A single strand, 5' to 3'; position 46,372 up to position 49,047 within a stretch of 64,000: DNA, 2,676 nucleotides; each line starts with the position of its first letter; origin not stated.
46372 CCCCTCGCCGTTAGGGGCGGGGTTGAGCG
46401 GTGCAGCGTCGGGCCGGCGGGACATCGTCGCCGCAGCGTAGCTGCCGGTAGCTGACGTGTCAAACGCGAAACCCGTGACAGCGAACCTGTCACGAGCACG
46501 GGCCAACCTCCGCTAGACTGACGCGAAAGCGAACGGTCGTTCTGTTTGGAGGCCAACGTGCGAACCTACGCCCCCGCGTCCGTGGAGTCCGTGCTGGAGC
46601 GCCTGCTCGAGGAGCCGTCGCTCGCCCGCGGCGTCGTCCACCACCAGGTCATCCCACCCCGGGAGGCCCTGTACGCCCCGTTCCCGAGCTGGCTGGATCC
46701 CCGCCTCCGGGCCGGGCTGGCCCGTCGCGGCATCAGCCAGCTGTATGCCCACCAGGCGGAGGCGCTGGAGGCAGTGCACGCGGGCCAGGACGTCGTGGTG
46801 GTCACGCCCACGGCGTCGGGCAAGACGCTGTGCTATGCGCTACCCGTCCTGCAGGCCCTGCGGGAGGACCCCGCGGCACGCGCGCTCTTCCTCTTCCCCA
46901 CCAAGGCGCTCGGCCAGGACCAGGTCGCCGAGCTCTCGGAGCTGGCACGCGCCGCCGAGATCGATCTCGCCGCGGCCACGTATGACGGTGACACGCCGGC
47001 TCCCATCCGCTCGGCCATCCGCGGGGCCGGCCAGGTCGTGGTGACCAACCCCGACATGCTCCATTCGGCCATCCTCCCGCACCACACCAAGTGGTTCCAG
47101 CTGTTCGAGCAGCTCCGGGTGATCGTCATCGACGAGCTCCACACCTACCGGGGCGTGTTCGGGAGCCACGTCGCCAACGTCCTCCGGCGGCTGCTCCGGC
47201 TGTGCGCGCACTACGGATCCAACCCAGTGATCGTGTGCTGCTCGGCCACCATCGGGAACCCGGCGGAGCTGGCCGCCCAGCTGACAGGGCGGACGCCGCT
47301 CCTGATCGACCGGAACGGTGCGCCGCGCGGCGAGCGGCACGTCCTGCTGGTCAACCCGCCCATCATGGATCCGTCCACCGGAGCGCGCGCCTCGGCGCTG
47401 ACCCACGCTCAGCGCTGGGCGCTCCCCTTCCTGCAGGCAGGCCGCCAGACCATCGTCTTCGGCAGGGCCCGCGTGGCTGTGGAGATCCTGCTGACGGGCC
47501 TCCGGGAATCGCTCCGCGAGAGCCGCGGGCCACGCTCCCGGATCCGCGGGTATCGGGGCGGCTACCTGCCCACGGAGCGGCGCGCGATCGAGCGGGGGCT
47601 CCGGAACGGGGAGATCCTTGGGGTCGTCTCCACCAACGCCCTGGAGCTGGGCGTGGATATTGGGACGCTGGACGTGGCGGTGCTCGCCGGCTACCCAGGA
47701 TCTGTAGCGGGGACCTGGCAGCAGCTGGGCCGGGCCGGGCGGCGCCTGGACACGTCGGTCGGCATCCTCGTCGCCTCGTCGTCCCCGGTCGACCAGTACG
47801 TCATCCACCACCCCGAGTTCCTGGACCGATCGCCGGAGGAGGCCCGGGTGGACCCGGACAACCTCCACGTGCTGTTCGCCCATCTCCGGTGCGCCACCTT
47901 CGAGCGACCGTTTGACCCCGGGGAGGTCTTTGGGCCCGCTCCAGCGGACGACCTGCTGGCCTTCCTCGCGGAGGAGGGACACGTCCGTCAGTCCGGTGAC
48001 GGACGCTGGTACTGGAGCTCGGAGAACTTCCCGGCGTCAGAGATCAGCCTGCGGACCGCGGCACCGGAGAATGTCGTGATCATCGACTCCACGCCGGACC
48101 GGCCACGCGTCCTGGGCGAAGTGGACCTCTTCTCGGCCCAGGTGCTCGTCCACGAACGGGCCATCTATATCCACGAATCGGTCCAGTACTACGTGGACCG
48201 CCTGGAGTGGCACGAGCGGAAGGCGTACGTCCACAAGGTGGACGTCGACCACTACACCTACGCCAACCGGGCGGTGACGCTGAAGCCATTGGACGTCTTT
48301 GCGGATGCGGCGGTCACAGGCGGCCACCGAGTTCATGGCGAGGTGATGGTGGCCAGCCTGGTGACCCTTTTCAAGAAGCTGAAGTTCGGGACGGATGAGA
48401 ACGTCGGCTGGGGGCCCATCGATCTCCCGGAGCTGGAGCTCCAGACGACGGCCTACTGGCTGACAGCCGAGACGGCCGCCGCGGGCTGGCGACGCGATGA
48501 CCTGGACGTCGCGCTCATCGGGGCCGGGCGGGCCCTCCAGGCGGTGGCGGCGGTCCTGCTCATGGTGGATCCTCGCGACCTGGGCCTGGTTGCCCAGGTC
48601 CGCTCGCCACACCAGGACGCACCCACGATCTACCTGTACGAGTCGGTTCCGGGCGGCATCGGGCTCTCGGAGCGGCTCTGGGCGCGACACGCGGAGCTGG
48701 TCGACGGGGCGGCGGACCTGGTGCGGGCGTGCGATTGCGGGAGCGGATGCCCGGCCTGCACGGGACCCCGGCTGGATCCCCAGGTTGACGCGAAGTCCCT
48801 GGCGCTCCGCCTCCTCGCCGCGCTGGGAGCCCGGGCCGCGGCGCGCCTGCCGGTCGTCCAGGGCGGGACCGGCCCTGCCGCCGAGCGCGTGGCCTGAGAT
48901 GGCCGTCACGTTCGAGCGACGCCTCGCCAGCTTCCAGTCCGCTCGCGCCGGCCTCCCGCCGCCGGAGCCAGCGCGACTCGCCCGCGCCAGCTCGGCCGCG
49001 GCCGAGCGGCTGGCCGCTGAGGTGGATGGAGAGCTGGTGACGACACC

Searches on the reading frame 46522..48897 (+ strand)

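Call 52: search_protein_families(library=pfam, proteins=[window:46522-48897:+], max_evalue=0.00001)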
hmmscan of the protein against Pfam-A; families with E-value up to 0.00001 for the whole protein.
window:46522-48897:+ (791 aa): 5 families
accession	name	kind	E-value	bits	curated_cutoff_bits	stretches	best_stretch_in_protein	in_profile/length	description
PF00270.35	DEAD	-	3.1e-34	118.6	26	1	76-247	2-164/167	DEAD/DEAH box helicase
PF09369.15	MZB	-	4.8e-18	66.1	24.2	1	670-747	3-80/80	MrfA Zn-binding domain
PF00271.37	Helicase_C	-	1.7e-11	44.8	23.5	1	305-407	13-108/110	Helicase conserved C-terminal domain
PF04851.21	ResIII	-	1.8e-10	41.4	22.5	1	73-211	3-139/164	Type III restriction enzyme, res subunit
PF22982.3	WHD_HRQ1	-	3.6e-08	34.8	27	1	443-512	1-69/70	ATP-dependent helicase HRQ1, winged helix domain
